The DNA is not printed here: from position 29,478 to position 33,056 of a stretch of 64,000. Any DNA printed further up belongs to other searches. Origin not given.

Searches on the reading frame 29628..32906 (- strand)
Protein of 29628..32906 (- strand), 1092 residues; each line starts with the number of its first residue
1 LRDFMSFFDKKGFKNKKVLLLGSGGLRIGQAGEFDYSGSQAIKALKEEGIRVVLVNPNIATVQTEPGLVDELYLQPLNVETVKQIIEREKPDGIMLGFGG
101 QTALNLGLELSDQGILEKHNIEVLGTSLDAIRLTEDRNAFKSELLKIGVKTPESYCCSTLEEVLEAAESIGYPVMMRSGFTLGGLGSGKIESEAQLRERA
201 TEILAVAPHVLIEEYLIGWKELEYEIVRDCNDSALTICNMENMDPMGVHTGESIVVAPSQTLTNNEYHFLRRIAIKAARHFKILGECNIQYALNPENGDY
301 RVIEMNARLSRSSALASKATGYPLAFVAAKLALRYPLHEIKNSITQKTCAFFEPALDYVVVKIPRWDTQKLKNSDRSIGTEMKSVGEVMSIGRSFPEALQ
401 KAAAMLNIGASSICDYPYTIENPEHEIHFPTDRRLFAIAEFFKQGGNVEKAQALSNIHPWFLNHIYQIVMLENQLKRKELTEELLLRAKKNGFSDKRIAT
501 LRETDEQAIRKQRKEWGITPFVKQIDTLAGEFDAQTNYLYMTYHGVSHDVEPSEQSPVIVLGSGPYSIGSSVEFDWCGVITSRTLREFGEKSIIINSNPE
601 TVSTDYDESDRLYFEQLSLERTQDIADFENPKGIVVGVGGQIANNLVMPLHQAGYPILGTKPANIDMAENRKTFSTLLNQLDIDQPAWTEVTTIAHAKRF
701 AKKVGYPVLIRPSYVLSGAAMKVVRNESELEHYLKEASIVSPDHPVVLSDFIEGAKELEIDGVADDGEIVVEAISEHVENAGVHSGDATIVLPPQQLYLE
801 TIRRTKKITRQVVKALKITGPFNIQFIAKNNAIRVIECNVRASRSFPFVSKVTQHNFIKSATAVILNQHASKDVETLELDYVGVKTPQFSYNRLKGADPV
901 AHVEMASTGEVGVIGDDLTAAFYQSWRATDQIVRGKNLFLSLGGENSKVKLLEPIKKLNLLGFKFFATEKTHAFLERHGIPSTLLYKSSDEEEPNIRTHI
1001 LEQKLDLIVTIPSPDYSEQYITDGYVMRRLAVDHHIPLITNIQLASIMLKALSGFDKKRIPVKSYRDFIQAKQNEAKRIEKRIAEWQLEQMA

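Call 38: search_dna_similar(query=window:29628-32906:-, collection=plasmids, mode=protein, max_rows=25, max_evalue=1e-50)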
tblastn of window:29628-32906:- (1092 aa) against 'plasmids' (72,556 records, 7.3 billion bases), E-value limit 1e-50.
Records with a match: 67; places in all: 72; records where one place covers at least 80% of the query: 66.
Best place of each record, by identity: <60% 67.
By first word of the organism name: Escherichia 9; Acinetobacter 5; Paracoccus 4; Sinorhizobium 4; Ralstonia 3; Bacteroides 2; Phocaeicola 2; Listeria 2; Clostridioides 2; Bacillus 2; and 27 more.
By predicted mobility (MOB-suite, as given by PLSDB): non-mobilizable 57; mobilizable 6; conjugative 4.
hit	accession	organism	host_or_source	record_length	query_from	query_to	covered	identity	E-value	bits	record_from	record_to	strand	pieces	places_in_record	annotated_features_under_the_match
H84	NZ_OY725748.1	Parabacteroides distasonis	-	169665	16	1068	96%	53.0%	0e+0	1080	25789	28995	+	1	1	carB: carbamoyl-phosphate synthase (glutamine-hydrolyzing) large subunit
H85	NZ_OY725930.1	Bacteroides finegoldii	-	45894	16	1068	96%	52.9%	0e+0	1081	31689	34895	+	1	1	carB: carbamoyl-phosphate synthase (glutamine-hydrolyzing) large subunit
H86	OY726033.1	Phocaeicola massiliensis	-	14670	16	1068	96%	52.4%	0e+0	1055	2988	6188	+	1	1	record has no annotation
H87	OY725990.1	Phocaeicola massiliensis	-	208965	16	1068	96%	51.9%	0e+0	1068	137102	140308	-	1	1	record has no annotation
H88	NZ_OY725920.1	Bacteroides finegoldii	-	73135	16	1068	96%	51.8%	0e+0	1055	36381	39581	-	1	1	carB: carbamoyl-phosphate synthase (glutamine-hydrolyzing) large subunit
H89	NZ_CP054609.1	Paenibacillus cellulosilyticus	cell culture,soil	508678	16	1062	96%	42.4%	0e+0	786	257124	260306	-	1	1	carB: carbamoyl-phosphate synthase large subunit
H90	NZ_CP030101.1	Listeria monocytogenes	Environment,water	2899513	16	1052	95%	42.6%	0e+0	775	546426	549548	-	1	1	none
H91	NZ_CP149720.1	Clostridioides difficile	-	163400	16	1060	96%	42.2%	0e+0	786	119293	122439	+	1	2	carB: carbamoyl-phosphate synthase large subunit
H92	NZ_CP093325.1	Bacillus sp. N5-665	whole organism,peat soil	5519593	18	1075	97%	41.7%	0e+0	752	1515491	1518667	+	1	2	none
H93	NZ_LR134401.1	Listeria monocytogenes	Homo sapiens,Vein blood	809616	16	1052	95%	42.4%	0e+0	771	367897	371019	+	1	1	carB: carbamoyl-phosphate synthase large subunit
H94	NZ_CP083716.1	Bacillus velezensis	cell culture,Meju, fermented soybean ...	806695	16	1052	95%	42.3%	0e+0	765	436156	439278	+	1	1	carB: carbamoyl-phosphate synthase (glutamine-hydrolyzing) large subunit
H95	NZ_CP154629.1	Acetoanaerobium noterae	cell culture,Sludge of a digestion ...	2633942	16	1042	94%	42.5%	0e+0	762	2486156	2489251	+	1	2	none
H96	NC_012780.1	[Eubacterium] eligens ATCC 27750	-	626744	16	1052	95%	41.7%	0e+0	752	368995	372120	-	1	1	carB: carbamoyl-phosphate synthase large subunit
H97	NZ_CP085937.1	Lachnospira eligens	-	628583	16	1052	95%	41.7%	0e+0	752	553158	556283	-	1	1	carB: carbamoyl-phosphate synthase large subunit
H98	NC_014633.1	Ilyobacter polytropus DSM 2926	marine mud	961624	16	1052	95%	41.5%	0e+0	769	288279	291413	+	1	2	carB: carbamoyl-phosphate synthase large subunit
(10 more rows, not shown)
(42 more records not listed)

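Call 48: find_homologous_proteins(query=window:29628-32906:-, max_evalue=1e-100)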
Query window:29628-32906:- (1092 aa): 8000 proteins with E <= 1e-100 among 8000 candidates; the best 120 are listed.
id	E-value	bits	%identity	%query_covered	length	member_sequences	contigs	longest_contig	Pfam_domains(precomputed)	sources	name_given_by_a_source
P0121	0.0e+0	2454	100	100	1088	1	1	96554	PF25596.2,PF02142.28,PF15632.12,PF02786.23,PF02787.26,PF02222.28,PF07478.19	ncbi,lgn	ncbi:MAG: carbamoyl-phosphate synthase (glutamine-hydrolyzing) large subunit [Gammaproteobacteria ba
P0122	0.0e+0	1777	71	99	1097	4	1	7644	PF25596.2,PF02142.28,PF15632.12,PF02786.23,PF02787.26,PF02222.28,PF01071.25,PF07478.19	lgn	-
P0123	0.0e+0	1721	69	99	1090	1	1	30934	PF25596.2,PF02142.28,PF13535.12,PF15632.12,PF02786.23,PF02787.26,PF02222.28,PF07478.19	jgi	jgi:carbamoyl-phosphate synthase large subunit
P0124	0.0e+0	1664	69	98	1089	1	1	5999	PF25596.2,PF02142.28,PF15632.12,PF02786.23,PF02787.26,PF02222.28,PF07478.19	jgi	jgi:carbamoyl-phosphate synthase large subunit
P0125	0.0e+0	1662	69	97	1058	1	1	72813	PF25596.2,PF02142.28,PF15632.12,PF02786.23,PF02787.26,PF02222.28,PF02655.20,PF01071.25,PF07478.19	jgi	jgi:carbamoyl-phosphate synthase large subunit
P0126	0.0e+0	1657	68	97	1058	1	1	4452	PF25596.2,PF02142.28,PF15632.12,PF02786.23,PF02787.26,PF02222.28,PF07478.19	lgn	-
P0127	0.0e+0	1656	68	97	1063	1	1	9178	PF25596.2,PF02142.28,PF15632.12,PF02786.23,PF02787.26,PF02222.28,PF07478.19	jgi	-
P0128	0.0e+0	1651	69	97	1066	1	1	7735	PF25596.2,PF02142.28,PF15632.12,PF02786.23,PF02787.26,PF02222.28,PF07478.19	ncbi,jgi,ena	jgi:carbamoyl-phosphate synthase large subunit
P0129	0.0e+0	1649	68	98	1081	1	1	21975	PF25596.2,PF02142.28,PF15632.12,PF02786.23,PF02787.26,PF02222.28,PF07478.19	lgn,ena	-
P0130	0.0e+0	1648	68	96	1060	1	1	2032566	PF25596.2,PF02142.28,PF15632.12,PF13549.12,PF02786.23,PF02787.26,PF02222.28,PF01071.25,PF07478.19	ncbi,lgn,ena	-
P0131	0.0e+0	1647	68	98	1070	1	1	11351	PF25596.2,PF02142.28,PF15632.12,PF02786.23,PF02787.26,PF02222.28,PF07478.19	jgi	jgi:carbamoyl-phosphate synthase large subunit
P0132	0.0e+0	1647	68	97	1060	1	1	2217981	PF25596.2,PF02142.28,PF15632.12,PF13549.12,PF02786.23,PF02787.26,PF02222.28,PF07478.19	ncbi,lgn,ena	-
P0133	0.0e+0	1645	69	97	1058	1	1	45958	PF25596.2,PF02142.28,PF15632.12,PF02786.23,PF02787.26,PF02222.28,PF07478.19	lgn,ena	-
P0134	0.0e+0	1645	66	98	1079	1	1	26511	PF25596.2,PF02142.28,PF15632.12,PF02786.23,PF02787.26,PF02222.28,PF07478.19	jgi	jgi:carbamoyl-phosphate synthase large subunit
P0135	0.0e+0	1644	67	98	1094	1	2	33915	PF25596.2,PF02142.28,PF15632.12,PF02786.23,PF02787.26,PF02222.28,PF07478.19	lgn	-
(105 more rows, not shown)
